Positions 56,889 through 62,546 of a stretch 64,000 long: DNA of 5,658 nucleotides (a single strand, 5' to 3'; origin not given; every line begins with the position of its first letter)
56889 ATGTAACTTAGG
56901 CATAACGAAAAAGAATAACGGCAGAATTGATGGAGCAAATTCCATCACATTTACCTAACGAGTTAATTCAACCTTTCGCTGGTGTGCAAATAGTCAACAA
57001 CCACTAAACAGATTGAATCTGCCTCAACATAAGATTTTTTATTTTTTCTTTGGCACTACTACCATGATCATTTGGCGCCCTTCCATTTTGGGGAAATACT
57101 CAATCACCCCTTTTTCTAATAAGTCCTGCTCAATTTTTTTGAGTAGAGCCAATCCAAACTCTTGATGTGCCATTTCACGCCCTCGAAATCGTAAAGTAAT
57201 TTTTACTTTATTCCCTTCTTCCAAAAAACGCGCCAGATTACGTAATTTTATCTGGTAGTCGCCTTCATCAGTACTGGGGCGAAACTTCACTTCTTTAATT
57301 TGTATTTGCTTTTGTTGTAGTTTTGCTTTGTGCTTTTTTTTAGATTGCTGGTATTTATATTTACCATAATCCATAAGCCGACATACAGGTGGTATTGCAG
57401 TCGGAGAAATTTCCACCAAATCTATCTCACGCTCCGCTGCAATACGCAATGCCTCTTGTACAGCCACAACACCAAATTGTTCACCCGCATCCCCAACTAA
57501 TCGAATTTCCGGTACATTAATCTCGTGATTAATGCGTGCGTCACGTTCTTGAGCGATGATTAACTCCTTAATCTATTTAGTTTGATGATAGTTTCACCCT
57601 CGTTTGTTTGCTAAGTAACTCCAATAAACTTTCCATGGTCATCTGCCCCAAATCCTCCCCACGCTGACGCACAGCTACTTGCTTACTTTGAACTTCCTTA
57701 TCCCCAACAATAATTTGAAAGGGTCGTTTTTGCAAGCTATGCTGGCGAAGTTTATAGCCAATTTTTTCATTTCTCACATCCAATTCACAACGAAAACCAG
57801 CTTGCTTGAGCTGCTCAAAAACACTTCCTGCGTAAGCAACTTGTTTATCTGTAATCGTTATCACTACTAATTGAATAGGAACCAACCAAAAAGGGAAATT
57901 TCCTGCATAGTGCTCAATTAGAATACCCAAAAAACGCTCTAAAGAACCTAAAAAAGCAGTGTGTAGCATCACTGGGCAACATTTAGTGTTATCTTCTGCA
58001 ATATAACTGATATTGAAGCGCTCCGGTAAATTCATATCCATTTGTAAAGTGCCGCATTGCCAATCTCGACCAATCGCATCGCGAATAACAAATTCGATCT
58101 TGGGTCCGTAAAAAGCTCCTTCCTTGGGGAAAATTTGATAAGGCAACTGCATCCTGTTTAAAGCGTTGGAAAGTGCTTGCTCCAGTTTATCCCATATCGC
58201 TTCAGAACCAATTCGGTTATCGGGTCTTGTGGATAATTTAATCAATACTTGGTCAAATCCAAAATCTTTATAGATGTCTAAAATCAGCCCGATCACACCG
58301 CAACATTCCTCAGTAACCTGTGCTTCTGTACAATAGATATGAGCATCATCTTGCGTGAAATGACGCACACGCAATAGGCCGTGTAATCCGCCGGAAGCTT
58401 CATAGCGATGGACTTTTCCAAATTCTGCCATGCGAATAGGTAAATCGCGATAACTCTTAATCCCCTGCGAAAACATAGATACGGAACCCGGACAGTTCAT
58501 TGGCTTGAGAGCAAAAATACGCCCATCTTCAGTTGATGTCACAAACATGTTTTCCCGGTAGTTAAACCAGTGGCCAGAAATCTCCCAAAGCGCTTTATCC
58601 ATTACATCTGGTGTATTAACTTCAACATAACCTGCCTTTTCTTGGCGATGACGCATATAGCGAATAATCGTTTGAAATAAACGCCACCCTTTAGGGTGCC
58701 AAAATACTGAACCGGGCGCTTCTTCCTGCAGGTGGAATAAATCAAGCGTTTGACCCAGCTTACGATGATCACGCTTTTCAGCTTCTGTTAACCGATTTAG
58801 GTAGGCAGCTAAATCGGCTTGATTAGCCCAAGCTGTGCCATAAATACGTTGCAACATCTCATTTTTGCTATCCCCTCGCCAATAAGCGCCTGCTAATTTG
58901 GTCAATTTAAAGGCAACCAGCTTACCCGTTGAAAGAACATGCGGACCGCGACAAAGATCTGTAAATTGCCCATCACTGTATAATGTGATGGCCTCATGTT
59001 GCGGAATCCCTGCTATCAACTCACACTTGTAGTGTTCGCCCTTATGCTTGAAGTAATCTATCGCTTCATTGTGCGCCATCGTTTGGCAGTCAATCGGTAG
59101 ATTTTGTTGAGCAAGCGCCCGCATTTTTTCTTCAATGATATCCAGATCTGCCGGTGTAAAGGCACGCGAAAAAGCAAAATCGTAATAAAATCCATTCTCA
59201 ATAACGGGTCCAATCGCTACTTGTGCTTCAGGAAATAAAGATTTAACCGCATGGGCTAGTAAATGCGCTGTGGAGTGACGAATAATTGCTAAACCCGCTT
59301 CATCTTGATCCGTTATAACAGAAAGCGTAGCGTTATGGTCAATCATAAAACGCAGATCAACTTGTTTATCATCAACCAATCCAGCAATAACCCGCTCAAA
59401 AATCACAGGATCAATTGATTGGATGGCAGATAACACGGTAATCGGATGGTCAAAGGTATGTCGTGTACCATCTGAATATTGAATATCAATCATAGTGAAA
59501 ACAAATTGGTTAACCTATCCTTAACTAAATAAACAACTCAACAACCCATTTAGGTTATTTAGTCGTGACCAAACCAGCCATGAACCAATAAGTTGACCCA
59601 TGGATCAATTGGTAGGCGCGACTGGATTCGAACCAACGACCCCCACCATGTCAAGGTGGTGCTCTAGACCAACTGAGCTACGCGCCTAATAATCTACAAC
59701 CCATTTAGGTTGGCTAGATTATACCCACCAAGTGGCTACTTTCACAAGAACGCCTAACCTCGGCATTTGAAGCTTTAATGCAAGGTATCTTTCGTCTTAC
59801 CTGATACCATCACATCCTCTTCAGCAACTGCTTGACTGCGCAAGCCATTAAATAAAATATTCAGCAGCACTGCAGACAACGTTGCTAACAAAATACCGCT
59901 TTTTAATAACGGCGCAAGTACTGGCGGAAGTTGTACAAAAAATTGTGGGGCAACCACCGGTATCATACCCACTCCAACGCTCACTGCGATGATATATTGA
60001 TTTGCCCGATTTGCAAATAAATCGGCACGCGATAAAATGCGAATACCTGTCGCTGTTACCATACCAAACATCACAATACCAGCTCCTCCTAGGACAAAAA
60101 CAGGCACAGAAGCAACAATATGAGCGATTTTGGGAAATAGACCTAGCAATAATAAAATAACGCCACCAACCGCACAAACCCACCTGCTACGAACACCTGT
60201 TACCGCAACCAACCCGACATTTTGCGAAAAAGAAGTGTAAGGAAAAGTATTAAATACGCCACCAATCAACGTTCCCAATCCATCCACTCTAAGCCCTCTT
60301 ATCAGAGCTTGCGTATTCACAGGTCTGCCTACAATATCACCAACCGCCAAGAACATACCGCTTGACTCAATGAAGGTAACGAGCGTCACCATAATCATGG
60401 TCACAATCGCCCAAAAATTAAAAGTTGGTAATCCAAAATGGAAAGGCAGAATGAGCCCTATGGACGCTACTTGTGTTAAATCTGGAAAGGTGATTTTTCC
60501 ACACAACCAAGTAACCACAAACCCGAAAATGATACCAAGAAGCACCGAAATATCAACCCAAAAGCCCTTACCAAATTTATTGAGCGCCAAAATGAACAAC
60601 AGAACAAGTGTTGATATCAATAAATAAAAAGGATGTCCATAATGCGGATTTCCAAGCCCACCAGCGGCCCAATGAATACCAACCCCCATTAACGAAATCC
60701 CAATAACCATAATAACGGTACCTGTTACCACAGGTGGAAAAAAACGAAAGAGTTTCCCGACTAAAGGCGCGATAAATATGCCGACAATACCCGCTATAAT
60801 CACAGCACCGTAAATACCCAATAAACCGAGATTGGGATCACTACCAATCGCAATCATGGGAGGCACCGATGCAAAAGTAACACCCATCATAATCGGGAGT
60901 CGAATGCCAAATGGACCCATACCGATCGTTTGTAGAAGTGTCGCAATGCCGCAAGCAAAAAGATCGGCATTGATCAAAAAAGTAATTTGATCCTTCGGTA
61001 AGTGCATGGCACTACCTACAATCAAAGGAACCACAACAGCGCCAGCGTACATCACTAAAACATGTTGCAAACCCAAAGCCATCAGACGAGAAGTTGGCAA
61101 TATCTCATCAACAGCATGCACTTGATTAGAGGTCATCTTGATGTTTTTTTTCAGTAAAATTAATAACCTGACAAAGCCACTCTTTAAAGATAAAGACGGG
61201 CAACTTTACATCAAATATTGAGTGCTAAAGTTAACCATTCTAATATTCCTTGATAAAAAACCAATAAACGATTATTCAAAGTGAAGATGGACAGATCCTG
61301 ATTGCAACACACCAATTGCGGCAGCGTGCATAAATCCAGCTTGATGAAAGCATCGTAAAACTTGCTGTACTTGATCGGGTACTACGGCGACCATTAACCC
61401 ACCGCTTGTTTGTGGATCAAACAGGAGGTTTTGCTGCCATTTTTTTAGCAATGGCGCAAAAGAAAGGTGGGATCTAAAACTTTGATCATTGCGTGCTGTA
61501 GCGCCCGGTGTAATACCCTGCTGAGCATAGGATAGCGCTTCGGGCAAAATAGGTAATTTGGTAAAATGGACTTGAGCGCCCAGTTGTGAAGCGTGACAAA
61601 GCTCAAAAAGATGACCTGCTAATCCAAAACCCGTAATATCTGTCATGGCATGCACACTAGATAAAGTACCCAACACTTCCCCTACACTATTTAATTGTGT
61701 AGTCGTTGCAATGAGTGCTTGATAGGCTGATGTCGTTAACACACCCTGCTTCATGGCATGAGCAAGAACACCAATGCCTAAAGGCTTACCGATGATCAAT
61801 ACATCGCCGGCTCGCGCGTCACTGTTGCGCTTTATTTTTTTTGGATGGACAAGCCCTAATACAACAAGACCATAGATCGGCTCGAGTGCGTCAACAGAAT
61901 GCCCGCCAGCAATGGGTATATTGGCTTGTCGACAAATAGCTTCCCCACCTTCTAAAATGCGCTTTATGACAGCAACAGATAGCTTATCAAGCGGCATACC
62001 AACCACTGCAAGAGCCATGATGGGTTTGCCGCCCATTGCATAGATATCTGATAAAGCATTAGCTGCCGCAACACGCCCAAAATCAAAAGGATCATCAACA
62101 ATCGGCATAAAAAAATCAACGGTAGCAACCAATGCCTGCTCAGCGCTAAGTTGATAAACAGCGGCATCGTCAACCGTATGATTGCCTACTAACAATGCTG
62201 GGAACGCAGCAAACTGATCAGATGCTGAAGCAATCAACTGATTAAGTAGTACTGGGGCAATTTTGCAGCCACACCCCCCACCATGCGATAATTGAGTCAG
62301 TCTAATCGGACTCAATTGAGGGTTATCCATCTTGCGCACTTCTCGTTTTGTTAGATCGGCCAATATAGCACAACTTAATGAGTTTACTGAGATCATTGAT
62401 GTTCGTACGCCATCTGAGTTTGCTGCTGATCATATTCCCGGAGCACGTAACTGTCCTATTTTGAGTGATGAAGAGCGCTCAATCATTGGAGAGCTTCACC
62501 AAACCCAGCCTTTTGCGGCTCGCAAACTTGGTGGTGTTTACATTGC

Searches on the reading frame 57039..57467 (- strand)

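Call 65: search_protein_families(library=pfam, proteins=[window:57039-57467:-], max_evalue=0.000001)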
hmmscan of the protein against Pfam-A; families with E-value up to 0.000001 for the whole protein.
window:57039-57467:- (142 aa): 2 families
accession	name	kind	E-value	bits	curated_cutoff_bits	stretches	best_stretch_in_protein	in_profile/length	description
PF00707.27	IF3_C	-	2.9e-35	120.5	34.8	1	55-140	1-86/86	Translation initiation factor IF-3, C-terminal domain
PF05198.21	IF3_N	-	1e-20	74.1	26.9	1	1-48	23-70/70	Translation initiation factor IF-3, N-terminal domain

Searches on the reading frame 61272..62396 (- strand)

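Call 65: search_protein_families(library=pfam, proteins=[window:61272-62396:-], max_evalue=0.000001)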
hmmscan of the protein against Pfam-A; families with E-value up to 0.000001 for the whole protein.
window:61272-62396:- (374 aa): 2 families
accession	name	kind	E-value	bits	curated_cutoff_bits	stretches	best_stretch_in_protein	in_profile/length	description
PF00586.29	AIRS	-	6.9e-27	94.5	24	1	76-183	2-112/112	AIR synthase related protein, N-terminal domain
PF02769.27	AIRS_C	-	2.9e-20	73.5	23.1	1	195-367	1-148/156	AIR synthase related protein, C-terminal domain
